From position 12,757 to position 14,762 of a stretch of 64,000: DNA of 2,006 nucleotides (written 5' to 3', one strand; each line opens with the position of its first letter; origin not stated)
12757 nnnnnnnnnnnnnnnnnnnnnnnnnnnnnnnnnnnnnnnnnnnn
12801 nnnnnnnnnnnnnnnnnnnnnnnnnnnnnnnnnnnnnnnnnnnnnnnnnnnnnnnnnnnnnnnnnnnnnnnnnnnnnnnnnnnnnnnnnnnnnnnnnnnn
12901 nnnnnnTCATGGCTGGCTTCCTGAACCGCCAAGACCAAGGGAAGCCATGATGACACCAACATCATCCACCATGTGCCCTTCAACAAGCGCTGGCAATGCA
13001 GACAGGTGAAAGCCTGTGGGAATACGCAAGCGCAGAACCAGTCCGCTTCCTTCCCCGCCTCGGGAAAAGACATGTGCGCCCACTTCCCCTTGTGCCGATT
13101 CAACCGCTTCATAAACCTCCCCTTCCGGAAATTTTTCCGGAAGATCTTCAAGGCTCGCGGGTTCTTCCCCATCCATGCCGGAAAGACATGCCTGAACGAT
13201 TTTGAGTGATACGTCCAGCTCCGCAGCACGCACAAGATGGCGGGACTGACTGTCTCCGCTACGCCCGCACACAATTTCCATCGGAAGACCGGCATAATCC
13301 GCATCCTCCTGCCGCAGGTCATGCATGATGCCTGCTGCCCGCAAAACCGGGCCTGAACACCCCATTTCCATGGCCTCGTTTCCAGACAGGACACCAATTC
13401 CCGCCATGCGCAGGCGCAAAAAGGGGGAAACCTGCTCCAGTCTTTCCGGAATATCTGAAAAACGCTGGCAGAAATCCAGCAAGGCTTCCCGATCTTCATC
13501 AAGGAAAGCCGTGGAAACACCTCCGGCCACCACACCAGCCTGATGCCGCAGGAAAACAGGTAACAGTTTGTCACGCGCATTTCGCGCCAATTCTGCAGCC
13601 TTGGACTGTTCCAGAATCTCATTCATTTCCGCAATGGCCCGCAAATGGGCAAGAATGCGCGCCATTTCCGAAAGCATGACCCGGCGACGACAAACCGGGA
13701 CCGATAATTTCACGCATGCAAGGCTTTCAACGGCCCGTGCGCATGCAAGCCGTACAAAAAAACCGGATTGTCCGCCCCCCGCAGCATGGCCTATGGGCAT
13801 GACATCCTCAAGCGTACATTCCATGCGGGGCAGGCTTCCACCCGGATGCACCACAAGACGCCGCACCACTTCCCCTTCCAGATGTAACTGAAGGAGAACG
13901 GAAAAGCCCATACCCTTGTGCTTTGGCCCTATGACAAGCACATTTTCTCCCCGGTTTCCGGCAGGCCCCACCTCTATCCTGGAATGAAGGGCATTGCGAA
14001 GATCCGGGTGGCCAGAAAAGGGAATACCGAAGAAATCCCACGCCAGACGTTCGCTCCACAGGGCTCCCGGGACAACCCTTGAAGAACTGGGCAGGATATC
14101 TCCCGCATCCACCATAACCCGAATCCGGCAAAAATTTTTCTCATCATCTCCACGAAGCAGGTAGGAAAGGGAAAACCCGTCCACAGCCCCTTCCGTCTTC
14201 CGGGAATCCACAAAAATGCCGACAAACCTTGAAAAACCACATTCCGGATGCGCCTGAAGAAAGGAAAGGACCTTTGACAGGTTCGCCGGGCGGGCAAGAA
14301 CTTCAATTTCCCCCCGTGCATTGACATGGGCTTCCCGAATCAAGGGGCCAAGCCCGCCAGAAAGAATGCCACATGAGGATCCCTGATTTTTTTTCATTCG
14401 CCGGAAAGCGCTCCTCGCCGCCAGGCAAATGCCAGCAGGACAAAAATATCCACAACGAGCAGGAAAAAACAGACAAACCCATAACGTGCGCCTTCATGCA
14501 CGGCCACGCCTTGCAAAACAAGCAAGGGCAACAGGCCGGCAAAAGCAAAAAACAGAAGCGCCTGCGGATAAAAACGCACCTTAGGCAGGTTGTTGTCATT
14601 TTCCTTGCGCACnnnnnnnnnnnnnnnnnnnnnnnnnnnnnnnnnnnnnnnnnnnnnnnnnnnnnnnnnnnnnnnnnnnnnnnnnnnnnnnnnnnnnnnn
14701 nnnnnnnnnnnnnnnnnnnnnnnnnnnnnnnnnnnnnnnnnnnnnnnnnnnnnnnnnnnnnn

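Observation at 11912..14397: Orphan three-gene operon: truncated NuoC-D fusion-like protein + NuoE-like [2Fe-2S] protein + small membrane protein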

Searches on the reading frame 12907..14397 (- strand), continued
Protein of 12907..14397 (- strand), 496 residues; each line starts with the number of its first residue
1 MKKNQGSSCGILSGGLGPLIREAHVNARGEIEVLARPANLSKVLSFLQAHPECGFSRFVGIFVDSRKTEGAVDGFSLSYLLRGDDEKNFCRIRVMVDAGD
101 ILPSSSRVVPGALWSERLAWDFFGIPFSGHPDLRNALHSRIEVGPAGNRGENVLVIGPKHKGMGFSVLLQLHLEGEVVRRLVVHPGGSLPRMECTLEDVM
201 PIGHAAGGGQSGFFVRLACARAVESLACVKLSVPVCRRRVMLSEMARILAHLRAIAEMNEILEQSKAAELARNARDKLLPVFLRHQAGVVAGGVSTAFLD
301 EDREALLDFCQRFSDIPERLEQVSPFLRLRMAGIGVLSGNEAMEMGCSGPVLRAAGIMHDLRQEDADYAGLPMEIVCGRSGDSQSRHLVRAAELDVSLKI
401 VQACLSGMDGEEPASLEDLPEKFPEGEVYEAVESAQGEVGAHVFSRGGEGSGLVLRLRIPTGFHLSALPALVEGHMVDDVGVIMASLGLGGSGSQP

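Call 54: predict_structure(alignment_id=A2)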
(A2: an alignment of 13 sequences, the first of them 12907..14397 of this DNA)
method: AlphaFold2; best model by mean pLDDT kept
length: 496 residues; sequences in the alignment: 13
mean_pLDDT: 74.6   pTM: 0.74
mean pLDDT of the five models: 74.6, 73.7, 72.8, 72.6, 70.8
residues with pLDDT >= 90: 85; 70-90: 262; 50-70: 99; < 50: 50
segments of 3 or more residues with pLDDT < 50: 1-9, 68-71, 135-149, 186-191, 201-209, 491-496
pLDDT, mean of each block of 10 residues (from residue 1): 39 65 72 81 76 65 62 69 66 80 78 74 75 46 38 54 62 68 58 54 45 81 89 87 92 85 78 89 78 71 88 83 68 87 90 94 92 90 91 93 84 71 87 90 79 75 83 78 80 36
secondary structure, 60 per line:
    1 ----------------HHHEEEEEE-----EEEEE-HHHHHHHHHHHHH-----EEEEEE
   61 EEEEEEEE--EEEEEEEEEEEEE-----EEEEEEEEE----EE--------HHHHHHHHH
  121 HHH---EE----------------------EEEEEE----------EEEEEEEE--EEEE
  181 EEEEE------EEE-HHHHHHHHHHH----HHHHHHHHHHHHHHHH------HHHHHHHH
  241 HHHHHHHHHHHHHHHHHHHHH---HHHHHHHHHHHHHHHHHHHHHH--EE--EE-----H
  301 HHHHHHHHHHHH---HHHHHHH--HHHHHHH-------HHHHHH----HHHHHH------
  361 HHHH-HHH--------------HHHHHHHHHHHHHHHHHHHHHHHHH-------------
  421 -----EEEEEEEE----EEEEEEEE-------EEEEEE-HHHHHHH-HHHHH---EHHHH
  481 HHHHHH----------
elements in order: E20-25 E31-35 H37-49 E55-68 E71-83 E89-97 H112-123 E151-156 E167-174 E177-185 E192-194 H196-206 H211-226 H233-261 H265-286 H300-312 H316-322 H325-331 H339-344 H349-354 H361-364 H383-407 E426-433 E438-445 E453-458 H460-466 H468-472 H477-486

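Call 56: fold_search(model_id=the predicted structure, library=pdb)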
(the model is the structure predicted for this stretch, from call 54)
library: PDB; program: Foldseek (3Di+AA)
matches with E <= 10: 603; with E <= 0.001: 258
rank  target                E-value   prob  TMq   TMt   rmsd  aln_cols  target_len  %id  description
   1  7z0s_E                1.9e-24  1.00  0.61  0.57  19.9       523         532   21  Structure of the Escherichia coli formate hydrogenlyase complex (anaerobic preparation, without formate dehydrogenase  (released 2022-09-28)
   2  7q5y_B                1.1e-23  1.00  0.62  0.53  19.6       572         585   22  Structure of NADH:ubichinon oxidoreductase (complex I) of the hyperthermophilic eubacterium Aquifex aeolicus (released 2022-11-16)
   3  7z7r_C                5.1e-23  1.00  0.61  0.52  19.4       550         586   24  Complex I from E. coli, LMNG-purified, Apo, Open-ready state (released 2022-09-21)
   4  7p7k_C                7.5e-23  1.00  0.59  0.52  20.1       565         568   22  Complex I from E. coli, DDM/LMNG-purified, with DQ, Resting state (released 2022-09-21)
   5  7p7j_C                9.6e-23  1.00  0.61  0.52  20.1       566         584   23  Complex I from E. coli, DDM/LMNG-purified, with DQ, Open state (released 2022-09-21)
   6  7p64_C                1.3e-22  1.00  0.61  0.52  20.2       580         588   22  Complex I from E. coli, DDM/LMNG-purified, under Turnover at pH 6, Open state (released 2022-09-21)
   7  9q8i_C                1.8e-22  1.00  0.61  0.52  20.1       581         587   23  Cryo-EM structure of E. coli complex I variant V96P/N142M (NuoE) (released 2025-11-05)
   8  7zci_C                2.1e-22  1.00  0.59  0.51  19.7       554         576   23  Complex I from E. coli, LMNG-purified, under Turnover at pH 6, Resting state (released 2022-09-21)
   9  7z7v_C                2.2e-22  1.00  0.61  0.52  19.7       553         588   23  Complex I from E. coli, LMNG-purified, under Turnover at pH 6, Open-ready state (released 2022-09-21)
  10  7p7l_C                2.2e-22  1.00  0.62  0.53  20.1       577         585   22  Complex I from E. coli, DDM/LMNG-purified, with NADH and FMN, Open state (released 2022-09-21)
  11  7z7t_C                2.9e-22  1.00  0.61  0.52  20.0       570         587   23  Complex I from E. coli, LMNG-purified, under Turnover at pH 6, Open state (released 2022-09-21)
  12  7p63_C                3.3e-22  1.00  0.62  0.52  19.7       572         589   23  Complex I from E. coli, DDM/LMNG-purified, under Turnover at pH 6, Closed state (released 2022-09-21)
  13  7z84_C                4.4e-22  1.00  0.62  0.53  19.6       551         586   23  Complex I from E. coli, DDM/LMNG-purified, under Turnover at pH 8, Open-ready state (released 2022-09-21)
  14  7p69_C                1.1e-21  1.00  0.59  0.52  19.6       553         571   23  Complex I from E. coli, DDM/LMNG-purified, under Turnover at pH 6, Resting state (released 2022-09-21)
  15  7p61_C                2.0e-21  1.00  0.58  0.51  20.4       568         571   22  Complex I from E. coli, DDM-purified, with NADH, Resting state (released 2022-09-21)
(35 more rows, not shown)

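Call 62: find_encoding_contigs(protein=P0016, flank=8000, max_places=2)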
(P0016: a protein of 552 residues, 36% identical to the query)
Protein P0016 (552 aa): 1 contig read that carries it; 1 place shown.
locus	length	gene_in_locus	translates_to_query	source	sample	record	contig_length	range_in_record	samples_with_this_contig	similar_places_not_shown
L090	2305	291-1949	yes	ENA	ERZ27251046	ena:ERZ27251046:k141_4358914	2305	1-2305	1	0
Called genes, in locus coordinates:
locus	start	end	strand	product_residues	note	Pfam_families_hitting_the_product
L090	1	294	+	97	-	?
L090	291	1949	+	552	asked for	PF00329:Complex1_30kDa, PF00346:Complex1_49kDa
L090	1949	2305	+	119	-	?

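Call 63: search_protein_families(library=pfam, proteins=[L090:1-291:+, L090:1949-2305:+, P0016, P0017, P0027, P0044], max_evalue=0.01)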
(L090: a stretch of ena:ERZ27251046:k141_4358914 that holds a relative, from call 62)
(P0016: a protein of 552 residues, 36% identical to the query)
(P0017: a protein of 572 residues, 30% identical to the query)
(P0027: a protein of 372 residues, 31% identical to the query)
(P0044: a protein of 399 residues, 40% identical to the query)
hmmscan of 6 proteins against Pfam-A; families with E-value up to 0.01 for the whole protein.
L090:1-291:+ (97 aa): 1 family
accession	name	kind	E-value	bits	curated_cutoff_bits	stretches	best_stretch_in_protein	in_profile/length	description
PF00507.24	Oxidored_q4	-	2.1e-06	28.3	23.3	1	33-94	39-95/99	NADH-ubiquinone/plastoquinone oxidoreductase, chain 3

L090:1949-2305:+ (119 aa): 1 family
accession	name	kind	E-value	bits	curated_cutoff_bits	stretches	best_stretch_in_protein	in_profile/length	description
PF01257.25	2Fe-2S_thioredx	-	2.2e-33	115.6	24.8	1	13-118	3-108/145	Thioredoxin-like [2Fe-2S] ferredoxin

P0016 (552 aa): 2 families
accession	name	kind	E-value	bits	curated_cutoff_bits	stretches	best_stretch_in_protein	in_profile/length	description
PF00346.24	Complex1_49kDa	-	8.4e-75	251.8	24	1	287-552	3-271/271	Respiratory-chain NADH dehydrogenase, 49 Kd subunit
PF00329.25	Complex1_30kDa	-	7.9e-32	110.9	22.5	1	26-146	2-122/124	Respiratory-chain NADH dehydrogenase, 30 Kd subunit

P0017 (572 aa): 2 families
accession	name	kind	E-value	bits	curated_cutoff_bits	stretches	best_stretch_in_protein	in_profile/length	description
PF00346.24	Complex1_49kDa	-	6.7e-90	301.3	24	1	323-572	2-271/271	Respiratory-chain NADH dehydrogenase, 49 Kd subunit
PF00329.25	Complex1_30kDa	-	5.1e-45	153.5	22.5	1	50-177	2-123/124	Respiratory-chain NADH dehydrogenase, 30 Kd subunit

P0027 (372 aa): 1 family
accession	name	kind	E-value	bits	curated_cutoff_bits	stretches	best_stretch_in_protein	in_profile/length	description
PF00346.24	Complex1_49kDa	-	1.8e-63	214.6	24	2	127-300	2-174/271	Respiratory-chain NADH dehydrogenase, 49 Kd subunit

P0044 (399 aa): 1 family
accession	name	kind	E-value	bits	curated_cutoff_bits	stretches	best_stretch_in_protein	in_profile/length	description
PF00346.24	Complex1_49kDa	-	2.2e-76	256.9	24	1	129-399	4-271/271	Respiratory-chain NADH dehydrogenase, 49 Kd subunit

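Call 65: find_homologous_proteins(query=P0016, max_evalue=1e-30)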
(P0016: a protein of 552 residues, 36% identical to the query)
Query P0016 (552 aa): 402 proteins with E <= 1e-30 among 8000 candidates; the best 120 are listed.
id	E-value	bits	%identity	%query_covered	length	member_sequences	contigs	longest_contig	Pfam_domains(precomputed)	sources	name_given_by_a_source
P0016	0.0e+0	1264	100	100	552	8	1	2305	PF00329.26,PF00346.25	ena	-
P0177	8.1e-283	957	76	100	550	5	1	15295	PF00329.26,PF00346.25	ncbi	-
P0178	4.6e-282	955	76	100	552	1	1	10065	PF00329.26,PF00346.25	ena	-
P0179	1.3e-265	900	72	100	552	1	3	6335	PF00329.26,PF00346.25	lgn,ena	-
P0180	1.5e-245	834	68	98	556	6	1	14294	PF00329.26,PF00346.25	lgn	-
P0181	2.6e-241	820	65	100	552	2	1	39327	PF00329.26,PF00346.25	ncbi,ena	-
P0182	2.8e-241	820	65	100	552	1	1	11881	PF00329.26,PF00346.25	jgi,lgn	jgi:NADH:ubiquinone oxidoreductase subunit D/NADH:ubiquinone oxidoreductase subunit C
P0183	2.4e-213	728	62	98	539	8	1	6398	PF00329.26,PF00346.25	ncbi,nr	ncbi:MAG: NADH-quinone oxidoreductase subunit C [Candidatus Latescibacteria bacterium]|nr:NADH-quino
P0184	3.7e-146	506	46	100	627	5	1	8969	PF00329.26,PF00346.25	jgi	-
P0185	2.1e-143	497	48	94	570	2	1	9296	PF00329.26,PF00346.25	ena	-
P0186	4.9e-142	492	47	100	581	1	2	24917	PF00329.26,PF00346.25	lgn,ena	-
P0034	3.4e-134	466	46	94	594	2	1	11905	PF00329.26,PF00346.25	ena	-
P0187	1.7e-124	434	42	97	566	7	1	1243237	PF00329.26,PF00346.25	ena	-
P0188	1.2e-121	425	45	95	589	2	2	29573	PF00329.26,PF00346.25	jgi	-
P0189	5.6e-115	403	43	99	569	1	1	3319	PF00329.26,PF00346.25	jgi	-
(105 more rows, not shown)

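Call 66: find_encoding_contigs(protein=P0181, flank=10000, max_places=1)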
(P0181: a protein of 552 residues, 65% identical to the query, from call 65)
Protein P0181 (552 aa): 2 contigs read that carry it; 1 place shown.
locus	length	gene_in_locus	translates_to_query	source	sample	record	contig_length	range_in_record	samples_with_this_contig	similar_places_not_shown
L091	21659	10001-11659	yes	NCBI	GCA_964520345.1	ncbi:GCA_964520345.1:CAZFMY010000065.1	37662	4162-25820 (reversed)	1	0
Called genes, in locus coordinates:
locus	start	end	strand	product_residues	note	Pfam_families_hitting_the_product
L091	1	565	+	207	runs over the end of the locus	PF13500:AAA_26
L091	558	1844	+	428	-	PF00202:Aminotran_3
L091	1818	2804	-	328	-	PF04055:Radical_SAM, PF06968:BATS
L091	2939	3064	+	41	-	-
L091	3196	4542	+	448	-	PF05896:NQRA_N, PF24836:NQRA_2nd, PF11973:NQRA_SLBB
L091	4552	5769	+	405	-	PF03116:NQR2_RnfD_RnfE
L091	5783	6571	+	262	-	PF04205:FMN_bind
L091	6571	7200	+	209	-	PF02508:Rnf-Nqr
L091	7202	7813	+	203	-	PF02508:Rnf-Nqr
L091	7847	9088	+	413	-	PF00111:Fer2, PF00970:FAD_binding_6 (faint), PF00175:NAD_binding_1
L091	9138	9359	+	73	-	PF04400:NqrM (weak)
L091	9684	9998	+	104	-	PF00507:Oxidored_q4 (weak)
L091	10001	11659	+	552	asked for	PF00329:Complex1_30kDa, PF00346:Complex1_49kDa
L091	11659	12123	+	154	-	PF01257:2Fe-2S_thioredx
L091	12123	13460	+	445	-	PF01512:Complex1_51K, PF10531:SLBB (weak), PF22461:SLBB_2, PF10589:NADH_4Fe-4S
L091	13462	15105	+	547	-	PF00111:Fer2 (faint), PF13510:Fer2_4, PF10588:NADH-G_4Fe-4S_3, PF22117:Fer4_Nqo3, PF04879:Molybdop_Fe4S4, PF22151:Fer4_NDSU1, PF00384:Molybdopterin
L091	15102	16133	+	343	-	PF00146:NADHdh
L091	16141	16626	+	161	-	PF00499:Oxidored_q3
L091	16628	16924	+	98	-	PF00420:Oxidored_q2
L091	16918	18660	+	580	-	PF00662:Proton_antipo_N (weak), PF00361:Proton_antipo_M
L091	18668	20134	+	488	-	PF00361:Proton_antipo_M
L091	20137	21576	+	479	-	PF00361:Proton_antipo_M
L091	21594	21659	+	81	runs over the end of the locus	PF09527:ATPase_gene1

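Call 67: find_encoding_contigs(protein=P0177, flank=10000, max_places=1)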
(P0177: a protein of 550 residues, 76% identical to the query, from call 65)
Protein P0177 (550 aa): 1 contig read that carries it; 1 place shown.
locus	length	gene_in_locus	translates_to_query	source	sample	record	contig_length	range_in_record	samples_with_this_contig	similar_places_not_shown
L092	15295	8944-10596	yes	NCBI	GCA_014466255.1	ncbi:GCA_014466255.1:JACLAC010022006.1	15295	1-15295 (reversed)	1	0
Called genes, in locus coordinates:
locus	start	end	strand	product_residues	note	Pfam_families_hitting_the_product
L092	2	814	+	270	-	?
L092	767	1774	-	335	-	PF04055:Radical_SAM, PF06968:BATS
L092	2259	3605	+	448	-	PF05896:NQRA_N, PF13375:RnfC_N (weak), PF24836:NQRA_2nd, PF11973:NQRA_SLBB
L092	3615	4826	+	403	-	PF03116:NQR2_RnfD_RnfE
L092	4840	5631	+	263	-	PF04205:FMN_bind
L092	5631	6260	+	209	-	PF02508:Rnf-Nqr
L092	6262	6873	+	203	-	PF02508:Rnf-Nqr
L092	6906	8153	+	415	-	PF00111:Fer2, PF00970:FAD_binding_6 (faint), PF00175:NAD_binding_1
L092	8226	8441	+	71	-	PF04400:NqrM (weak)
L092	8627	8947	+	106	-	PF00507:Oxidored_q4 (weak)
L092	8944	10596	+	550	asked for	PF00329:Complex1_30kDa, PF00346:Complex1_49kDa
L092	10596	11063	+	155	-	PF01257:2Fe-2S_thioredx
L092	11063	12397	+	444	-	PF01512:Complex1_51K, PF10531:SLBB (weak), PF22461:SLBB_2, PF10589:NADH_4Fe-4S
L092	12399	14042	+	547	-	PF13510:Fer2_4, PF10588:NADH-G_4Fe-4S_3, PF22117:Fer4_Nqo3, PF04879:Molybdop_Fe4S4, PF22151:Fer4_NDSU1, PF00384:Molybdopterin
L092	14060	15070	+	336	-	PF00146:NADHdh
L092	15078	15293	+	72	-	?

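Call 69: find_encoding_contigs(protein=P0017, flank=10000, max_places=1)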
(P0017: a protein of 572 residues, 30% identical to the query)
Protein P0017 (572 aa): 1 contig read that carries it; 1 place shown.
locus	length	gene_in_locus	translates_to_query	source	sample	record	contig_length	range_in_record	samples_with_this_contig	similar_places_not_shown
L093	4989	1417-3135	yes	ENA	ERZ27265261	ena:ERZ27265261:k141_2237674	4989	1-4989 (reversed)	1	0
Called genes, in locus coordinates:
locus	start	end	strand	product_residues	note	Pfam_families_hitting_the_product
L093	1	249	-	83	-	?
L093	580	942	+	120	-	PF00507:Oxidored_q4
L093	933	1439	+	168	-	PF01058:Oxidored_q6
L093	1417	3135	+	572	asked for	PF00329:Complex1_30kDa, PF00346:Complex1_49kDa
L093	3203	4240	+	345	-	PF00146:NADHdh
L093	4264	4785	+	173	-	PF00499:Oxidored_q3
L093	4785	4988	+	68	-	?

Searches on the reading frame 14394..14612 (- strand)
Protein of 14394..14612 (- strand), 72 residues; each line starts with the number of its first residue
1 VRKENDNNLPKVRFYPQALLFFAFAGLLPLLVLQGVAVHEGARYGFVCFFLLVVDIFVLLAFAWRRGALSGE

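Call 24: search_protein_families(library=pfam, proteins=[window:14394-14612:-], max_evalue=0.01)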
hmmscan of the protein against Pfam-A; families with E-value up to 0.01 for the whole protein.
window:14394-14612:- (72 aa): 1 family
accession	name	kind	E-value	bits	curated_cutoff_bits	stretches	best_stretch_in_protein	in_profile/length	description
PF00507.24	Oxidored_q4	-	3.5e-06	27.6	23.3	1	10-69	38-97/99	NADH-ubiquinone/plastoquinone oxidoreductase, chain 3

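Call 31: search_solved_structures(query=window:14394-14612:-, show_alignments=3, max_evalue=1)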
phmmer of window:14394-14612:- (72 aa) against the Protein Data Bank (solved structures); distinct sequences matched with E-value up to 1: 2.
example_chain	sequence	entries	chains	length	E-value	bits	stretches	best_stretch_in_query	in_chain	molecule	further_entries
8e9g_A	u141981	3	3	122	0.015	18.9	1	11-70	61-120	NADH-quinone oxidoreductase subunit A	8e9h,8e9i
6hum_C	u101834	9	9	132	0.43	14.4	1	12-70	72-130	NAD(P)H-quinone oxidoreductase subunit 3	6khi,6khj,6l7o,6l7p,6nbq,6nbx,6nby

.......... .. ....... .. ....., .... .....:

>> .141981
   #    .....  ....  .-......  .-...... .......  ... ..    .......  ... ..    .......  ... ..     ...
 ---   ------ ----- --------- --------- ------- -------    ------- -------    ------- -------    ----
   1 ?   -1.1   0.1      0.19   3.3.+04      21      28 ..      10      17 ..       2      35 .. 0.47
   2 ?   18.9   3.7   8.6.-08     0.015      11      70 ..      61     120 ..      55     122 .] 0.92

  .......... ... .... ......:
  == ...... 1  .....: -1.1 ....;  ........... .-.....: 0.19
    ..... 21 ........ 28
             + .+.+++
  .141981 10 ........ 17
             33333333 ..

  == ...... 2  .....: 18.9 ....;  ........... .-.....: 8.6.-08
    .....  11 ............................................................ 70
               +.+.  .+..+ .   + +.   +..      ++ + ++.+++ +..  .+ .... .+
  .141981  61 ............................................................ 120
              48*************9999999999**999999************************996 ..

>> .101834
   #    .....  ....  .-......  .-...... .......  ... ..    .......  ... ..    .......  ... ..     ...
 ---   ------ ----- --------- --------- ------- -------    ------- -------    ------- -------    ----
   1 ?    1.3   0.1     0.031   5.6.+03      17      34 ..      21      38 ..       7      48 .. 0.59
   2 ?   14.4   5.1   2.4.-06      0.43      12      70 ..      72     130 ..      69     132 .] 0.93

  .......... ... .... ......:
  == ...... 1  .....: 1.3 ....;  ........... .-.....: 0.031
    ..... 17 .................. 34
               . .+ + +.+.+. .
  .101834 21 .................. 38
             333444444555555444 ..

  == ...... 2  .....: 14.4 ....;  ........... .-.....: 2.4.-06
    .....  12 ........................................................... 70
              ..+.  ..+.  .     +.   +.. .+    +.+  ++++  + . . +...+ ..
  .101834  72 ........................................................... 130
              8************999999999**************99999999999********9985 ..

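Call 49: search_protein_families(library=ncbifam, proteins=[window:14394-14612:-], max_evalue=1)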
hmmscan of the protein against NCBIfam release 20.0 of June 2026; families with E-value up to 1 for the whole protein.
window:14394-14612:- (72 aa): 3 families
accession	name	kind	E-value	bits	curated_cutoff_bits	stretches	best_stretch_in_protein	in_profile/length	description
NF005922.0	PRK07928.1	equivalog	6.1e-06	26.6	155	1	11-70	58-117/119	NADH-quinone oxidoreductase subunit A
NF005839.0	PRK07756.1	equivalog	0.0081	16.4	163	1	11-69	61-119/122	NADH-quinone oxidoreductase subunit A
NF006303.0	PRK08489.1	equivalog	0.016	15.8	145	1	8-70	62-124/129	NAD(P)H-quinone oxidoreductase subunit 3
